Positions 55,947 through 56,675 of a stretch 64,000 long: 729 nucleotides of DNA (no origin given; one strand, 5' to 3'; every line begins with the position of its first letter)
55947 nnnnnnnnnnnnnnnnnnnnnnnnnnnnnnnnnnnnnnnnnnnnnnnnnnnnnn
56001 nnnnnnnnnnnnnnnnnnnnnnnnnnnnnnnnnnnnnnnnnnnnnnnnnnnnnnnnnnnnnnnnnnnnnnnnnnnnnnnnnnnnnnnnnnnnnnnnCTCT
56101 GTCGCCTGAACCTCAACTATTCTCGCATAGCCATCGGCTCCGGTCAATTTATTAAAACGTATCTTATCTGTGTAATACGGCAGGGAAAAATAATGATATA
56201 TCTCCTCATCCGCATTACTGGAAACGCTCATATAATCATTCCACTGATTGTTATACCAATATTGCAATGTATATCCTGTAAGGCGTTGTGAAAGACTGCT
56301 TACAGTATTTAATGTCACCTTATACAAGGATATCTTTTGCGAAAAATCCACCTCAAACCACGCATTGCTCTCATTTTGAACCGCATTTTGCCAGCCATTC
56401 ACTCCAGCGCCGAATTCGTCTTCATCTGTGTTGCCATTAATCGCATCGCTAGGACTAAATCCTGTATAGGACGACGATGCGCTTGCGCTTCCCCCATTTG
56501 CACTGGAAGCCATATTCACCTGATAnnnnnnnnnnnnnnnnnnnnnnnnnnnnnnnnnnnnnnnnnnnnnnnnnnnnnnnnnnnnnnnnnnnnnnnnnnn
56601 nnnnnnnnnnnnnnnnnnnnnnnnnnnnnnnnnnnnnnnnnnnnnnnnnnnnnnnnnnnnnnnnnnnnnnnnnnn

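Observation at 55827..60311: Repeat-expanded giant FliD cap (1494 aa) with about ten Flagellin-IN-like modules, a recent intragenic duplication, and a discoidin-like lectin domain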

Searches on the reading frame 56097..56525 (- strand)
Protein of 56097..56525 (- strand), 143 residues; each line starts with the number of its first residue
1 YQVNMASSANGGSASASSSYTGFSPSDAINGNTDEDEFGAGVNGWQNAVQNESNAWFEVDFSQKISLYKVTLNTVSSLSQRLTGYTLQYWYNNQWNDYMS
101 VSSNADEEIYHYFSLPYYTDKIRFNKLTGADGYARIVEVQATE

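Call 29: search_solved_structures(query=A2, max_evalue=1, show_alignments=2)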
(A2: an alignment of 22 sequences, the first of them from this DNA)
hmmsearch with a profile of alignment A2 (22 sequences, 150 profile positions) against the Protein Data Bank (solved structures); distinct sequences matched with E-value up to 1: 15.
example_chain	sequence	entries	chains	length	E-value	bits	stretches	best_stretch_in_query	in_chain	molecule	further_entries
2j22_A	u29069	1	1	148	1.8e-05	28.1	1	3-148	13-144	FUCOLECTIN-RELATED PROTEIN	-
2v72_A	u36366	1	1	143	4.6e-05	26.8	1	8-150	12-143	EXO-ALPHA-SIALIDASE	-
4gwi_A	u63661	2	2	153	0.00025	24.4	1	4-122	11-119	Platelet aggregation factor Sm-hPAF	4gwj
2xqx_A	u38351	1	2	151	0.00047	23.5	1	87-140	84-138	ENDO-BETA-N-ACETYLGLUCOSAMINIDASE D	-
3le0_A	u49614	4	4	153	0.00049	23.4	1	4-122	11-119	Platelet aggregation factor Sm-hPAF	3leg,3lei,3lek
1czs_A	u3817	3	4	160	0.00053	23.3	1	41-131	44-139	PROTEIN (COAGULATION FACTOR V)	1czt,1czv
2j1r_A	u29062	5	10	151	0.00061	23.1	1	4-122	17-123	FUCOLECTIN-RELATED PROTEIN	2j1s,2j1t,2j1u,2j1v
5y4m_A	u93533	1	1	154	0.0048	20.2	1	41-137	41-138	human CASPR2 Disc domain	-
4jx0_A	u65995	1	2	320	0.0057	20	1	32-147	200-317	hypothetical protein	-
7rg7_A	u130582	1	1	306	0.0071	19.6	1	18-138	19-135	nano CLostridial Antibody Mimetic Protein 8 VHH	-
7rga_A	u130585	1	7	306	0.01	19.1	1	24-136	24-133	nano CLostridial Antibody Mimetic Protein 3 VHH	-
5e4s_A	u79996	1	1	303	0.015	18.6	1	70-146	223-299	Contactin-4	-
3gdb_A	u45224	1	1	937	0.019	18.3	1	87-139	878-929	Putative uncharacterized protein spr0440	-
7s7k_A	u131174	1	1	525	0.19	15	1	27-118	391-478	Ephrin type-B receptor 2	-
2nda_A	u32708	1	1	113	0.27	14.5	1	2-42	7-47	Mid-cell-anchored protein Z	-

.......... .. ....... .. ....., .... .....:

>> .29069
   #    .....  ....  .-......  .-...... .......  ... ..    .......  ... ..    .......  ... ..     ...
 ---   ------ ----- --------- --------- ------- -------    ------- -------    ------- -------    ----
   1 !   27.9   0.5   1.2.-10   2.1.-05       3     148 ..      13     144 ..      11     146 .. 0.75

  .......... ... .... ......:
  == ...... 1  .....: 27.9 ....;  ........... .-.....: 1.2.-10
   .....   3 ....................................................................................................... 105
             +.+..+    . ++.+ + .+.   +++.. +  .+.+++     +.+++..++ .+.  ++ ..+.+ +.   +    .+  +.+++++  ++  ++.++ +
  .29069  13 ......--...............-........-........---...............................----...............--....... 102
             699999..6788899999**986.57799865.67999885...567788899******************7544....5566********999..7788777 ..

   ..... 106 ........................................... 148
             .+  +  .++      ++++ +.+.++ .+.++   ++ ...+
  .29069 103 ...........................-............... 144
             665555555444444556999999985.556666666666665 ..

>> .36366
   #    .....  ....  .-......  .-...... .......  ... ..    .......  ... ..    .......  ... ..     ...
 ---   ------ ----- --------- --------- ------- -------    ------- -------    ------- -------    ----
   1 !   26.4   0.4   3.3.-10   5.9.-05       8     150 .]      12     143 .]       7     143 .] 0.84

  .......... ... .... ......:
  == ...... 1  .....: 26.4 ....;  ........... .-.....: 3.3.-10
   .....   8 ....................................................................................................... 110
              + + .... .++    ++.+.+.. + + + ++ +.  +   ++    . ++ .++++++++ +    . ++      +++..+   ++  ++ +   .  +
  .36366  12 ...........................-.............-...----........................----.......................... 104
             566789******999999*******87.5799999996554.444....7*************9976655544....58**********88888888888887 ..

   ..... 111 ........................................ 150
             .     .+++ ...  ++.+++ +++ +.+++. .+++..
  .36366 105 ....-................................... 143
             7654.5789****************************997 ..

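Call 30: search_protein_families(library=pfam, alignment_id=A2, max_evalue=0.01)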
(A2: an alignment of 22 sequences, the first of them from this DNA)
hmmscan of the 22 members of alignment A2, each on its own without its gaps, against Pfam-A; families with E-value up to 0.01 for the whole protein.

A. member 1, seq(143 aa): 2 families
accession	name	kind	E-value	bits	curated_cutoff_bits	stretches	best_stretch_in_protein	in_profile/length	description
PF22633.2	F5_F8_type_C_2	-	1.9e-08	35.3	27.8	1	28-108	2-76/91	NedA-like, galactose-binding domain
PF24135.1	DUF7402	-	0.0048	17.4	27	1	9-89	3-81/133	Domain of unknown function (DUF7402)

B. families by the number of members that match (of 22 scanned): 3 families
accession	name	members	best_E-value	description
PF22633.2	F5_F8_type_C_2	17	2.9e-10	NedA-like, galactose-binding domain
PF00754.31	F5_F8_type_C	16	1.1e-14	F5/8 type C domain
PF24135.1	DUF7402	7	6.9e-05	Domain of unknown function (DUF7402)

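Call 38: predict_structure(alignment_id=A2)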
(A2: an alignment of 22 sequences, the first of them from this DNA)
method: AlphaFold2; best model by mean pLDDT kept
length: 143 residues; sequences in the alignment: 22
mean_pLDDT: 96.3   pTM: 0.90
mean pLDDT of the five models: 96.3, 96.2, 95.9, 95.7, 95.5
residues with pLDDT >= 90: 137; 70-90: 6; 50-70: 0; < 50: 0
segments of 3 or more residues with pLDDT < 50: none
pLDDT, mean of each block of 10 residues (from residue 1): 94 97 97 96 97 97 96 97 98 97 96 91 98 98 95
secondary structure, 60 per line:
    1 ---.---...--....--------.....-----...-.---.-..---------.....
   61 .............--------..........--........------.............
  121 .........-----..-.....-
elements in order: E13-16 H25-29 E56-73 E82-91 E94-101 E108-129 E138-142

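Call 42: fold_search(model_id=the predicted structure, library=pdb)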
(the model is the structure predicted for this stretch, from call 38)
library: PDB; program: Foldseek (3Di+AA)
matches with E <= 10: 1688; with E <= 0.001: 303
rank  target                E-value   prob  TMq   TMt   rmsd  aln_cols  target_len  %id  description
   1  2v72                  8.1e-11  1.00  0.83  0.86   2.2       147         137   17  The structure of the family 32 CBM from C. perfringens NanJ in complex with galactose (released 2007-08-21)
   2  2yc4_A                2.3e-09  1.00  0.77  0.83   2.1       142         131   16  Intraflagellar Transport Complex 25-27 from Chlamydomonas (released 2011-03-23)
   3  2yc4_B                3.4e-09  1.00  0.75  0.82   2.7       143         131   15  Intraflagellar Transport Complex 25-27 from Chlamydomonas (released 2011-03-23)
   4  2j1r_B                5.9e-09  1.00  0.74  0.78   2.8       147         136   20  Structure of a Streptococcus pneumoniae fucose binding module (released 2006-09-06)
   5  4gwj_A                9.2e-09  1.00  0.79  0.80   2.7       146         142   21  His 62 mutant of the lectin binding domain of Lectinolysin complexed with Lewis b (released 2012-11-21)
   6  4gwi_A                9.8e-09  1.00  0.80  0.79   2.6       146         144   21  His 62 mutant of the lectin binding domain of lectinolysin complexed with Lewis y (released 2012-11-21)
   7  4zxe_C                9.8e-09  1.00  0.77  0.80   2.9       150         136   17  X-ray crystal structure of chitosan-binding module 1 derived from chitosanase/glucanase from Paenibacillus sp. IK-5. (released 2016-04-13)
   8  3lei                  1.2e-08  1.00  0.80  0.80   2.6       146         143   21  Lectin Domain of Lectinolysin complexed with Fucose (released 2010-12-29)
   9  3le0                  1.2e-08  1.00  0.77  0.78   2.6       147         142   20  Lectin Domain of Lectinolysin complexed with Glycerol (released 2010-12-29)
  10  4zxe_A                1.5e-08  1.00  0.76  0.82   2.5       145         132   17  X-ray crystal structure of chitosan-binding module 1 derived from chitosanase/glucanase from Paenibacillus sp. IK-5. (released 2016-04-13)
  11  8tar_L                1.5e-08  1.00  0.76  0.61   2.6       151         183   12  APC/C-CDH1-UBE2C-Ubiquitin-CyclinB-NTD (released 2023-09-27)
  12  5l9t_L                1.6e-08  1.00  0.71  0.61   2.8       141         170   11  Model of human Anaphase-promoting complex/Cyclosome (APC/C-CDH1) with E2 UBE2S poised for polyubiquitination where UBE (released 2016-10-26)
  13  2yc2_A                1.7e-08  1.00  0.72  0.77   3.1       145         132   16  Intraflagellar Transport Complex 25-27 from Chlamydomonas (released 2011-03-23)
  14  5l9u_L                1.8e-08  1.00  0.71  0.59   2.8       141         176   11  Model of human Anaphase-promoting complex/Cyclosome (APC/C-CDH1) with a cross linked Ubiquitin variant-substrate-UBE2C (released 2016-09-14)
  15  3lek_A                2.2e-08  1.00  0.78  0.79   2.6       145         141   21  Lectin Domain of Lectinolysin complexed with Lewis B Antigen (released 2010-12-29)
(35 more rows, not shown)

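Call 68: search_protein_representatives(alignment_id=A2)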
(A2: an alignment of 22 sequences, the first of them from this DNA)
Query: 22 sequences, 150 profile positions. Proteins with E-value up to 0.001 (for the whole library): 3747; up to 1e-10: 1727; up to 1e-30: 301. The best 150 are listed.
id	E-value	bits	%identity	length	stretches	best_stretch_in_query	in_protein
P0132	3.9e-168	569.1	-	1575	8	2-148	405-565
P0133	6.3e-150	510.0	-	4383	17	2-146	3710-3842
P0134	6.5e-120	412.5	-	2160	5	2-149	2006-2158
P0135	2.7e-103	358.6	-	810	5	3-149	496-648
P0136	3.6e-103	358.2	-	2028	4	3-149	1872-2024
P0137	4.0e-103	358.0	-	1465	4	2-149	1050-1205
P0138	2.3e-100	349.1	-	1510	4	3-149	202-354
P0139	4.7e-91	318.9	-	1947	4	4-149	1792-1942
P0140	1.3e-83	294.7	-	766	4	3-149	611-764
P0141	7.5e-82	289.0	-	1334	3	2-149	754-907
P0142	1.5e-81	288.0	-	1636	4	2-148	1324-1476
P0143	5.9e-81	286.1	-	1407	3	2-149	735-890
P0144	1.6e-80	284.7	-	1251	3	2-150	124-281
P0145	1.7e-80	284.6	-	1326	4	2-149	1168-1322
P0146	4.6e-79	280.0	-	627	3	3-149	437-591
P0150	4.0e-78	276.9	-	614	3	2-149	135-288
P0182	9.2e-65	233.5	-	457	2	3-149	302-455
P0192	1.4e-60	219.9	-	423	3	2-149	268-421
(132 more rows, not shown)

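Call 72: search_protein_families(library=pfam, proteins=[P0132, P0135, P0140, P0146, P0150, P0182, P0192, P0137], max_evalue=0.00001)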
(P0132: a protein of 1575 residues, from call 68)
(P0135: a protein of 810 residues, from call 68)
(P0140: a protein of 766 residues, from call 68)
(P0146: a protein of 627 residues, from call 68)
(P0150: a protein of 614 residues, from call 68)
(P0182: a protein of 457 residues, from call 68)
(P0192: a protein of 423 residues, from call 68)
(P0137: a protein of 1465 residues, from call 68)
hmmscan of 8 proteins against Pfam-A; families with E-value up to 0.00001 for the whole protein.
P0132 (1575 aa): 2 families
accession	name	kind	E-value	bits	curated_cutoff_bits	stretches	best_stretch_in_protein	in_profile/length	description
PF22633.2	F5_F8_type_C_2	-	3.5e-72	239.5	27.8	8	267-379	2-91/91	NedA-like, galactose-binding domain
PF00754.31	F5_F8_type_C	-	1.3e-52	177.7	28.2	1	248-393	2-126/127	F5/8 type C domain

P0135 (810 aa): 4 families
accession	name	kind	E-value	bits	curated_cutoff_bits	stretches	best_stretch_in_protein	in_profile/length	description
PF22633.2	F5_F8_type_C_2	-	1.5e-33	115.7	27.8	2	682-790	2-91/91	NedA-like, galactose-binding domain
PF00754.31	F5_F8_type_C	-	6.4e-32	110.8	28.2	2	667-804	2-126/127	F5/8 type C domain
PF17966.7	Muc_B2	-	1.6e-07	32.2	23.5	0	718-763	8-54/100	Muc B2-like domain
PF19565.4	DUF6087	-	7.6e-06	26.6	27.1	0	268-284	46-62/99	Family of unknown function (DUF6087)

P0140 (766 aa): 3 families
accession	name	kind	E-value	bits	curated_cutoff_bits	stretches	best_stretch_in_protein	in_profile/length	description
PF22633.2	F5_F8_type_C_2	-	6.2e-27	94.5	27.8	1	638-746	2-91/91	NedA-like, galactose-binding domain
PF00754.31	F5_F8_type_C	-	7.9e-23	81.4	28.2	2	622-750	2-114/127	F5/8 type C domain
PF16640.11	Big_3_5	-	7.3e-08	33.3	35.5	1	24-116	1-86/88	Bacterial Ig-like domain (group 3)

P0146 (627 aa): 3 families
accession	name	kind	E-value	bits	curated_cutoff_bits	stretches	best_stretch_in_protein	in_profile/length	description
PF00754.31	F5_F8_type_C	-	4.3e-21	75.8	28.2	1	270-409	2-126/127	F5/8 type C domain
PF22633.2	F5_F8_type_C_2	-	6.5e-09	36.7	27.8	0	107-211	8-91/91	NedA-like, galactose-binding domain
PF16145.10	DUF4853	-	8.7e-07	29.5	34.8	0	181-217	39-75/135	Domain of unknown function (DUF4853)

P0150 (614 aa): 3 families
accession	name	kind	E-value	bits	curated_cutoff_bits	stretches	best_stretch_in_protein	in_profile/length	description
PF22633.2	F5_F8_type_C_2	-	5.4e-25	88.3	27.8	3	178-270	12-91/91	NedA-like, galactose-binding domain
PF16640.11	Big_3_5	-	6.1e-22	78.4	35.5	1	41-128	3-88/88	Bacterial Ig-like domain (group 3)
PF00754.31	F5_F8_type_C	-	9.1e-21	74.7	28.2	2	471-606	2-124/127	F5/8 type C domain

P0182 (457 aa): 3 families
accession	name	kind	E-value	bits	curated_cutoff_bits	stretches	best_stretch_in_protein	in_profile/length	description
PF00754.31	F5_F8_type_C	-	1.5e-15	57.9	28.2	2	151-290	2-127/127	F5/8 type C domain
PF22633.2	F5_F8_type_C_2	-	2.1e-15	57.6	27.8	2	183-275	12-91/91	NedA-like, galactose-binding domain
PF16640.11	Big_3_5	-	5.2e-12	46.6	35.5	1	52-133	12-88/88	Bacterial Ig-like domain (group 3)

P0192 (423 aa): 2 families
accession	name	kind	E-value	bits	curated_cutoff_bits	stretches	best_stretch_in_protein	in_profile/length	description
PF22633.2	F5_F8_type_C_2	-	6.7e-13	49.5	27.8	0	298-403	5-91/91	NedA-like, galactose-binding domain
PF00754.31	F5_F8_type_C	-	7.9e-12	45.8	28.2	0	280-418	2-127/127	F5/8 type C domain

P0137 (1465 aa): 10 families
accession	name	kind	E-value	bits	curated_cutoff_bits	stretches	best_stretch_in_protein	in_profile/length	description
PF17957.7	Big_7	-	1.8e-63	211.5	24.1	4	698-766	1-70/70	Bacterial Ig domain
PF00082.27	Peptidase_S8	-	7.3e-50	170.3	21.8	1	145-407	3-273/288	Subtilase family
PF06832.18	BiPBP_C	-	1.8e-22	79.5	26.8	0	696-779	8-88/90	Penicillin-Binding Protein C-terminus Family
PF00754.31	F5_F8_type_C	-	4e-20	72.6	28.2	0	1319-1453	2-121/127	F5/8 type C domain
PF22633.2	F5_F8_type_C_2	-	2.5e-14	54.1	27.8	0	1334-1444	2-91/91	NedA-like, galactose-binding domain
PF22148.1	Fervidolysin_NPro-like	-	8.8e-11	42.5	21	1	27-103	7-81/81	Fervidolysin N-terminal prodomain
PF07495.19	Y_Y_Y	-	3.9e-08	33.5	26.6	0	1268-1295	29-56/65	Y_Y_Y domain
PF00801.26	PKD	-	1e-07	32.3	23.5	0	705-782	5-79/80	PKD domain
PF03793.24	PASTA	-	4e-06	27.1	23.2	0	953-977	40-60/64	PASTA domain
PF16355.11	DUF4982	-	7.8e-06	26.2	23.9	0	1250-1291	15-58/61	Domain of unknown function (DUF4982)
